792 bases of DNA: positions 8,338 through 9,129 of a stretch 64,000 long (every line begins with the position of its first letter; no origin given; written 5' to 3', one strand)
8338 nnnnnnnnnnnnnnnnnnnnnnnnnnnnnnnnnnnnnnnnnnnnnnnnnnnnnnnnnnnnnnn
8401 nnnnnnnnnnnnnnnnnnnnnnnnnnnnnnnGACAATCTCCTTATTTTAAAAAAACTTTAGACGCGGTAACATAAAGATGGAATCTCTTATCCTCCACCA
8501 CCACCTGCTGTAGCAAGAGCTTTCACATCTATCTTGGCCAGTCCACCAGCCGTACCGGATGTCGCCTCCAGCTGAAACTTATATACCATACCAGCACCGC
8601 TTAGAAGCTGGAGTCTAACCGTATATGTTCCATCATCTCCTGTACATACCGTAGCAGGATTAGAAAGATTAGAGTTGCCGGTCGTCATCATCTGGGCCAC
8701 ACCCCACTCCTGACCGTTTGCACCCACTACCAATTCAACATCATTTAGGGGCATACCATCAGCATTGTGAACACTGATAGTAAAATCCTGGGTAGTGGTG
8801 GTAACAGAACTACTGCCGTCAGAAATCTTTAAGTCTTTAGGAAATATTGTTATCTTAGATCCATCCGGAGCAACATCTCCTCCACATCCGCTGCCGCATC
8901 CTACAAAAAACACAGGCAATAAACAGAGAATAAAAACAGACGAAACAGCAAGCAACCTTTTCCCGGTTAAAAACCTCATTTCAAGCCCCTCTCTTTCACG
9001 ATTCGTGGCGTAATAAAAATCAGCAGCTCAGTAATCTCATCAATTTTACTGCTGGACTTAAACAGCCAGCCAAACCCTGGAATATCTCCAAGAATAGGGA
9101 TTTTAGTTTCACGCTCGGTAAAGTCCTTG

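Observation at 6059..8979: Two uncharacterised lipoproteins hard-wired to the 3' end of pilMNOPQ: a pilQ-coupled 163-aa lipoprotein and a 790-aa Big_1/invasin-like Ca-binding lipoprotein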

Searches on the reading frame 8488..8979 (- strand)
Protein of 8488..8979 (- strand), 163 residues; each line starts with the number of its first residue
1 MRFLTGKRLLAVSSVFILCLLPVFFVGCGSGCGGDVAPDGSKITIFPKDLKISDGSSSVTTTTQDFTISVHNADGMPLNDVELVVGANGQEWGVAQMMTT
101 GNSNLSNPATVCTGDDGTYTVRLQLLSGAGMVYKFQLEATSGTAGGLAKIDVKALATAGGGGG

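Call 5: search_protein_families(library=pfam, proteins=[window:8488-8979:-], max_evalue=0.1)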
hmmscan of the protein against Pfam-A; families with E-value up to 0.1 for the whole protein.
window:8488-8979:- (163 aa): 4 families
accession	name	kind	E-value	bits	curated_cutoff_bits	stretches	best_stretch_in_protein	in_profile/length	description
PF16308.10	DUF4950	-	0.0021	18.2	25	1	64-137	73-139/191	Domain of unknown function (DUF4950)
PF00630.25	Filamin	-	0.052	14.8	26.9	1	41-122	5-67/93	Filamin/ABP280 repeat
PF17936.7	Big_6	-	0.068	13.9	27.6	0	107-152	36-81/83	Bacterial Ig domain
PF02369.22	Big_1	-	0.1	13.2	34.9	0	62-124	17-67/93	Bacterial Ig-like domain (group 1)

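Call 6: search_protein_families(library=ncbifam, proteins=[window:8488-8979:-], max_evalue=0.1)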
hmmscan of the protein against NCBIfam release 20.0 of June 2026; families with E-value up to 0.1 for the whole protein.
window:8488-8979:- (163 aa): 1 family
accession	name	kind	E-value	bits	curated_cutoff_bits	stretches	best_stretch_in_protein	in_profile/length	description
NF011799.0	PRK15263.1-5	equivalog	0.052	13.4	414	1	61-112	73-124/201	putative fimbrial protein StaE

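Call 8: find_homologous_proteins(query=window:8488-8979:-, max_evalue=0.001)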
Query window:8488-8979:- (163 aa): 5 proteins with E <= 0.001 among 172 candidates.
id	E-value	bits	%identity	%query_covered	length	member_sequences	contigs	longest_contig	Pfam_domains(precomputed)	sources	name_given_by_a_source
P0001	1.8e-100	351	100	100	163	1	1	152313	-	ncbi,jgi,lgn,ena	-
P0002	5.7e-81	288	85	96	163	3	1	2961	-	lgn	-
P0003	1.9e-74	267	79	99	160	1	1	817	-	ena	-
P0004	6.2e-74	265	82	94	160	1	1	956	-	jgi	jgi:hypothetical protein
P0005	1.5e-71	257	81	94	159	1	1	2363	-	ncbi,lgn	-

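Call 10: find_encoding_contigs(protein=P0001, flank=10000, max_places=4)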
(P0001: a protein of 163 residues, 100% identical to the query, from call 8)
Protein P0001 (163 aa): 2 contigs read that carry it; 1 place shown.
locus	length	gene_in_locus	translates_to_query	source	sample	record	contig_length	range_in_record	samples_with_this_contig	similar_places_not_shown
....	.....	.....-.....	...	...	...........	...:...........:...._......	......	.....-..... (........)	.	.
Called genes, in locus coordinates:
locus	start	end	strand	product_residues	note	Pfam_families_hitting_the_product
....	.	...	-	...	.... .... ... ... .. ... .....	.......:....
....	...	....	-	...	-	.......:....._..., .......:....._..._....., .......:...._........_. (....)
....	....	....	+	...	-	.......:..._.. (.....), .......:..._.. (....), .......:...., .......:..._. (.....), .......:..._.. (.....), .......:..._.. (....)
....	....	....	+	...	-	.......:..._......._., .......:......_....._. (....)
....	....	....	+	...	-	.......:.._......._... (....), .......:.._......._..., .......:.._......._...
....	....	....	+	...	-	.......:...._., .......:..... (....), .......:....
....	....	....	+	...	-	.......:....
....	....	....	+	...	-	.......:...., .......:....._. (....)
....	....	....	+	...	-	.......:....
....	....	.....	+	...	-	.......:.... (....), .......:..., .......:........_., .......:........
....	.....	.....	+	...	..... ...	-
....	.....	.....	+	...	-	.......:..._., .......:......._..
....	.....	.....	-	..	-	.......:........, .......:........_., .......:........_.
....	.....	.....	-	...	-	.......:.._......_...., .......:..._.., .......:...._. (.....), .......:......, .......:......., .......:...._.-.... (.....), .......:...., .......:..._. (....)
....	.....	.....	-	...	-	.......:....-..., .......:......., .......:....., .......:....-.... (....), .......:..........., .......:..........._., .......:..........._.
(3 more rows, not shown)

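Call 17: find_homologous_proteins(query=A1, max_evalue=0.001)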
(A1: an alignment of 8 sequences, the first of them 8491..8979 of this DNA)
Query A1 (8 sequences) (163 aa, profile of the alignment): 17 proteins with E <= 0.001 among 8000 candidates.
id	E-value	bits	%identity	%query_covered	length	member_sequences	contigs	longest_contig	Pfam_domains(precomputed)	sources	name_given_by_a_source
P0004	4.9e-79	282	82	94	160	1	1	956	-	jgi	jgi:hypothetical protein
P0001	4.7e-78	278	100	100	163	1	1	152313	-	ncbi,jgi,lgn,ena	-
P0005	3.9e-77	275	81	94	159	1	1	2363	-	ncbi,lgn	-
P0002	1.2e-76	274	85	96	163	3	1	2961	-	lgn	-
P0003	2.4e-74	266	79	99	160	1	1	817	-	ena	-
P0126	9.6e-58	212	51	75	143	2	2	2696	-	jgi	jgi:hypothetical protein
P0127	2.2e-52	195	46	75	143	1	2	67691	-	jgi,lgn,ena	jgi:hypothetical protein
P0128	5.5e-50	187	36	85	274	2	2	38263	-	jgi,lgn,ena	jgi:hypothetical protein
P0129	9.4e-50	186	27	85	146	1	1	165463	-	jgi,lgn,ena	-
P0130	1.8e-29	121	36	71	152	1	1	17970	-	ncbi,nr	ncbi:MAG: hypothetical protein HY754_15010 [Nitrospirae bacterium]|nr:hypothetical protein [Nitrospi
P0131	1.4e-27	114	40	85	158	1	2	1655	-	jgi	jgi:hypothetical protein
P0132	1.4e-26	111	37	83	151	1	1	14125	-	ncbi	-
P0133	6.1e-25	106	34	92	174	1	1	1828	-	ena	-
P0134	6.7e-19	86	31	90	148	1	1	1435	-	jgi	jgi:hypothetical protein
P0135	1.6e-15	75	32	79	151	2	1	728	-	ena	-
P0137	4.9e-6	44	24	90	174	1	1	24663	-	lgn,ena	-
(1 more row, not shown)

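Call 23: predict_structure(alignment_id=A2)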
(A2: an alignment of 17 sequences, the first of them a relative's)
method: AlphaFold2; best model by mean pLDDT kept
length: 163 residues; sequences in the alignment: 17
mean_pLDDT: 82.3   pTM: 0.71
mean pLDDT of the five models: 82.3, 82.2, 81.6, 80.5, 80.3
residues with pLDDT >= 90: 106; 70-90: 13; 50-70: 26; < 50: 18
segments of 3 or more residues with pLDDT < 50: 1-4, 24-30, 158-163
pLDDT, mean of each block of 10 residues (from residue 1): 47 53 45 80 98 92 97 95 92 83 93 95 94 94 96 74 45
secondary structure, 60 per line:
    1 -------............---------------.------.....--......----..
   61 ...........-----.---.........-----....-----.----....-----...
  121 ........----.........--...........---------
elements in order: H8-19 E42-46 E49-54 E59-71 E81-89 E95-98 E109-112 E118-128 E133-141 E144-154

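Call 33: search_protein_representatives(alignment_id=A2)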
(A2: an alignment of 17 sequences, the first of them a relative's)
Query: 17 sequences, 188 profile positions. Proteins with E-value up to 0.001 (for the whole library): 432; up to 1e-10: 193; up to 1e-30: 51. The best 150 are listed.
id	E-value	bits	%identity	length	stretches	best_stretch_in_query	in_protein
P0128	4.3e-87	306.8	-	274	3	8-155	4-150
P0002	4.5e-56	205.7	-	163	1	4-159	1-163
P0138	7.8e-54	198.4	-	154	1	5-150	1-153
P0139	4.6e-52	192.6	-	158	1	5-150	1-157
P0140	1.4e-50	187.7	-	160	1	5-153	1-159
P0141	2.6e-49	183.6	-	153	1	12-150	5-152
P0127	3.0e-49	183.4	-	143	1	1-149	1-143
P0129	5.8e-46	172.7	-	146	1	5-149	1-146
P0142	9.4e-46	172.0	-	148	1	12-154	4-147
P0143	4.8e-44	166.4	-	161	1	9-150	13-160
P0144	3.5e-43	163.6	-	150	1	4-149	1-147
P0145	5.6e-43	163.0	-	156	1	6-152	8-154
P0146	9.7e-43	162.2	-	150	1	15-153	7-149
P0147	3.3e-42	160.4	-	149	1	7-150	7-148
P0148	8.9e-42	159.0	-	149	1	13-149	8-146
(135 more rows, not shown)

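Call 58: find_related_loci(query=A4, collection=metagenome_contigs, flank=10000)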
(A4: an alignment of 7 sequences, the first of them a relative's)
Query A4 (163 aa) in metagenome_contigs; peptide patterns used: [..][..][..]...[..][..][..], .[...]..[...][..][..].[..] (x = any residue, [..] = any of these).
438 stretches matched a pattern; 3 encode a relative of the query (tblastn E <= 1e-3); 3 distinct loci.
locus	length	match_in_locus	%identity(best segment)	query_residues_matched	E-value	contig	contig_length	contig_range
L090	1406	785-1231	81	1-154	5e-83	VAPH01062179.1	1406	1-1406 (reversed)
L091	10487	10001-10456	84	6-157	1e-76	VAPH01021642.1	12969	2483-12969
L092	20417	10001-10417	44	31-162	7e-26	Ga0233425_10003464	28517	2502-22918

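Call 59: find_encoding_contigs(protein=P0128, flank=8000, max_places=1)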
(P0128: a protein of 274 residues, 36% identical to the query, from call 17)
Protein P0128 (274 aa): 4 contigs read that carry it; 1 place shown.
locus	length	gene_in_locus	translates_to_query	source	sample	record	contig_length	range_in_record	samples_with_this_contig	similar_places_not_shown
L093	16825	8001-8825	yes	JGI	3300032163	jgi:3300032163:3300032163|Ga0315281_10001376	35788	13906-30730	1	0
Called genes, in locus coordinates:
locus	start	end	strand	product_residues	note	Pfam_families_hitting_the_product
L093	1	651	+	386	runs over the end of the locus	PF13173:AAA_14, PF13635:DUF4143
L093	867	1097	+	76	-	PF04014:MazE_antitoxin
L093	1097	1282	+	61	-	PF01850:PIN (weak)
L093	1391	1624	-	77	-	PF10387:DUF2442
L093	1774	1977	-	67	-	-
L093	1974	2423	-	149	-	PF01850:PIN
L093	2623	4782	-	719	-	-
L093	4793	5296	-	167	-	PF07963:N_methyl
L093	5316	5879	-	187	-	PF07963:N_methyl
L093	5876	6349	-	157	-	-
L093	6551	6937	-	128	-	PF20126:TumE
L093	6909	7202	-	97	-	PF27273:MJ0235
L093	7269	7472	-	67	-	PF15919:HicB_lk_antitox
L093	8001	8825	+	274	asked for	-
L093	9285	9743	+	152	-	PF11848:DUF3368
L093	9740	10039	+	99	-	-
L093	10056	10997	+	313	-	PF01073:3Beta_HSD (weak), PF01370:Epimerase, PF02719:Polysacc_synt_2 (faint), PF04321:RmlD_sub_bind (weak), PF07993:NAD_binding_4 (faint), PF16363:GDP_Man_Dehyd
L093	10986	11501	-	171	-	PF02581:TMP-TENI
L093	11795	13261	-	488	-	PF00289:Biotin_carb_N, PF02655:ATP-grasp_3 (weak), PF08443:RimK, PF02222:ATP-grasp, PF02786:CPSase_L_D2, PF07478:Dala_Dala_lig_C, PF02785:Biotin_carb_C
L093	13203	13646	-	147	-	PF25984:BSH_YknX (faint), PF00364:Biotin_lipoyl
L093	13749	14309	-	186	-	PF08207:EFP_N, PF01132:EFP, PF09285:Elong-fact-P_C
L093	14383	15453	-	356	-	PF01321:Creatinase_N, PF00557:Peptidase_M24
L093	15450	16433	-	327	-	PF13428:TPR_14 (faint), PF14559:TPR_19 (faint)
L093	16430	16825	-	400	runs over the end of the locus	PF02441:Flavoprotein, PF04127:DFP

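Call 60: find_encoding_contigs(protein=P0137, flank=8000, max_places=1)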
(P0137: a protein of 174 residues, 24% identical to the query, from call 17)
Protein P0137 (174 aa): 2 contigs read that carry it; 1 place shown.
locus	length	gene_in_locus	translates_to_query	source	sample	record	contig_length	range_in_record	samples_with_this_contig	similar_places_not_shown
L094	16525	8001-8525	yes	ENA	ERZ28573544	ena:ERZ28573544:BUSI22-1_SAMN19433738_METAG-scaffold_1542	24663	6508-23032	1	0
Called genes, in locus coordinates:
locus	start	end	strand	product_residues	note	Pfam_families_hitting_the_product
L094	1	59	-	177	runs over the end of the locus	PF04351:PilP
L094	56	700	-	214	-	PF04350:PilO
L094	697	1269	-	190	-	PF05137:PilN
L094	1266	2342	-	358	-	PF11104:PilM_2, PF06723:MreB_Mbl (faint), PF14450:FtsA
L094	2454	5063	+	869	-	PF00912:Transgly, PF17092:PCB_OB, PF00905:Transpeptidase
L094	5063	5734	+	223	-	-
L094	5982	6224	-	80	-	PF01934:HepT-like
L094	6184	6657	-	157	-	PF05016:ParE_toxin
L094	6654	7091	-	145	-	-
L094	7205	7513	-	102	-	PF01909:NTP_transf_2, PF18765:Polbeta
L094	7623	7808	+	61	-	-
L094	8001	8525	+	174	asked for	-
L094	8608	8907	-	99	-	-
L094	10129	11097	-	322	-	PF25023:TEN_YD-shell, PF03527:RHS (weak)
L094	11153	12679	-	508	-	-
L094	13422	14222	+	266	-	-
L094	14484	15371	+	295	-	-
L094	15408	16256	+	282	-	-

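Call 61: find_encoding_contigs(protein=P0130, flank=8000, max_places=1)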
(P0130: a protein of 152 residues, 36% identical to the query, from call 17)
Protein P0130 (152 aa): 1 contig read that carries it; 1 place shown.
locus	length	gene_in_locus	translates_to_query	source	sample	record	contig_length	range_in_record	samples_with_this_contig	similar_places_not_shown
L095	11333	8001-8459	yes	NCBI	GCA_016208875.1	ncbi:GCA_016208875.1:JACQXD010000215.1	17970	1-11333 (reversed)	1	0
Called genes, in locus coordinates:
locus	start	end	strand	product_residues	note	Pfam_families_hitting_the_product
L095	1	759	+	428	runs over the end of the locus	PF00709:Adenylsucc_synt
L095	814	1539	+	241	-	PF18912:DZR_2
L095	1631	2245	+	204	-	PF01509:TruB_N, PF16198:TruB_C_2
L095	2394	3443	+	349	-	PF11104:PilM_2, PF05134:T2SSL, PF14450:FtsA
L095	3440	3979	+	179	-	PF05137:PilN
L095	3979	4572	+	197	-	PF04350:PilO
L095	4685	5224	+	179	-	PF04351:PilP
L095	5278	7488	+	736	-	PF11741:AMIN (weak), PF07660:STN (faint), PF21305:type_II_gspD_N0, PF03958:Secretin_N, PF00263:Secretin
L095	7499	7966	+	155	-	-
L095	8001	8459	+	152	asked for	-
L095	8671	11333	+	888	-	PF07610:DUF1573, PF15780:ASH, PF22066:Cep192_D8 (weak), PF22073:Cep192_D4, PF22544:HYDIN_VesB_CFA65-like_Ig, PF07610:DUF1573 (weak), PF22073:Cep192_D4 (weak), PF22544:HYDIN_VesB_CFA65-like_Ig, +5 more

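Call 62: find_encoding_contigs(protein=P0132, flank=8000, max_places=1)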
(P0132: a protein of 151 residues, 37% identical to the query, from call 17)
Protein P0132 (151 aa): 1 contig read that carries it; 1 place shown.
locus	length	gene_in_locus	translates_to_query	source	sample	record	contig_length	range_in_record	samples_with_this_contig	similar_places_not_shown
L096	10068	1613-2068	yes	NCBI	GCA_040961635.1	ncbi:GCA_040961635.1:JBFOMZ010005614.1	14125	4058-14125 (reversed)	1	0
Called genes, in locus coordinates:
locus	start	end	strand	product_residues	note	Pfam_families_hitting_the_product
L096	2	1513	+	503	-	?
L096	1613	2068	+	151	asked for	-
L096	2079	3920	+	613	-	PF09134:Invasin_D3 (weak), PF02369:Big_1 (faint)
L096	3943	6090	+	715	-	PF22148:Fervidolysin_NPro-like, PF00082:Peptidase_S8, PF00041:fn3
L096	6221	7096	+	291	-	PF11356:T2SSC (weak)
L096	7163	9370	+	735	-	PF21305:type_II_gspD_N0, PF03958:Secretin_N, PF00263:Secretin, PF22148:Fervidolysin_NPro-like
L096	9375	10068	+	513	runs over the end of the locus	PF05157:MshEN (faint), PF00437:T2SSE, PF25199:nSTAND_NTPase5 (weak)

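Call 67: search_protein_families(library=pfam, proteins=[L096:2-1513:+, L095:7499-7966:+], max_evalue=0.01)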
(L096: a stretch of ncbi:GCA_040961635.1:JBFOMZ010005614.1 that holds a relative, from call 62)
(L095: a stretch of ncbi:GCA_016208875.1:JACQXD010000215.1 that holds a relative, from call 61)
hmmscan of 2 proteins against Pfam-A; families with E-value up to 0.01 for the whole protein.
L096:2-1513:+ (503 aa): 4 families
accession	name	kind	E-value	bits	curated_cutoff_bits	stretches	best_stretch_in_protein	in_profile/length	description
PF00263.26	Secretin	-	2.2e-44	151.5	27.5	1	341-501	1-169/169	Bacterial type II and III secretion system protein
PF07660.19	STN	-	2.9e-13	49.8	28.4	2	120-165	2-50/52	Secretin and TonB N terminus short domain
PF03958.22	Secretin_N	-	1.8e-09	38.1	28.2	1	192-255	1-69/69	Bacterial type II/III secretion system short domain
PF21305.2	type_II_gspD_N0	-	2.2e-07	31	27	1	99-164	2-71/71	GspD-like, N0 domain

L095:7499-7966:+ (155 aa): 1 family
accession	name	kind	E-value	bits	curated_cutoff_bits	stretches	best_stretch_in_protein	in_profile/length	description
PF02090.21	SPAM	-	0.00029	21.2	35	1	61-150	18-106/142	Salmonella surface presentation of antigen gene type M protein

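Call 68: search_solved_structures(query=A2, max_evalue=1)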
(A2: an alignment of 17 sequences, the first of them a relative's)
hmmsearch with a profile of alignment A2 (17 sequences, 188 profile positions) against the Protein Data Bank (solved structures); distinct sequences matched with E-value up to 1: 7.
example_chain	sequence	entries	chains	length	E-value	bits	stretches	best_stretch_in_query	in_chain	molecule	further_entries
7ria_A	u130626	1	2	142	0.089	15.5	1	121-173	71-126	Griffithsin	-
4het_A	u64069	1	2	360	0.12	15.1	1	30-80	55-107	HYPOTHETICAL GLYCOSIDE HYDROLASE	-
1dlm_A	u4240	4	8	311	0.15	14.8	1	49-126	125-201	CATECHOL 1,2-DIOXYGENASE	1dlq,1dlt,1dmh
6x62_Dd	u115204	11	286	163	0.18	14.5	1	7-53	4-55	DotD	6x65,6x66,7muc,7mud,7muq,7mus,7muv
6dms_A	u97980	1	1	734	0.38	13.5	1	46-132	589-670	Alpha-1,4-endofucoidanase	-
6dlh_A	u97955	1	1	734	0.46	13.2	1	46-132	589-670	Alpha-1,4-endofucoidanase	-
4u7m_A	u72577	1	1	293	0.76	12.5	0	106-155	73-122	Leucine-rich repeats and immunoglobulin-like domains protein 1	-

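Call 69: search_protein_families(library=pfam, alignment_id=A2, max_evalue=0.01)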
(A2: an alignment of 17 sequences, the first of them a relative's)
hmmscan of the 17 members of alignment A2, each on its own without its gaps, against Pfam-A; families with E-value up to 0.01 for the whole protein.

A. member 1, P0001 (163 aa): 1 family
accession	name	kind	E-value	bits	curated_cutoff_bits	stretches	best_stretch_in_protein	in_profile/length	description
PF16308.10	DUF4950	-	0.0021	18.2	25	1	64-137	73-139/191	Domain of unknown function (DUF4950)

B. families by the number of members that match (of 17 scanned): 3 families
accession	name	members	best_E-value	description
PF16308.10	DUF4950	2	0.0021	Domain of unknown function (DUF4950)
PF08139.17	LPAM_1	1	0.00024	Prokaryotic membrane lipoprotein lipid attachment site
PF09134.16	Invasin_D3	1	0.0068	Invasin, domain 3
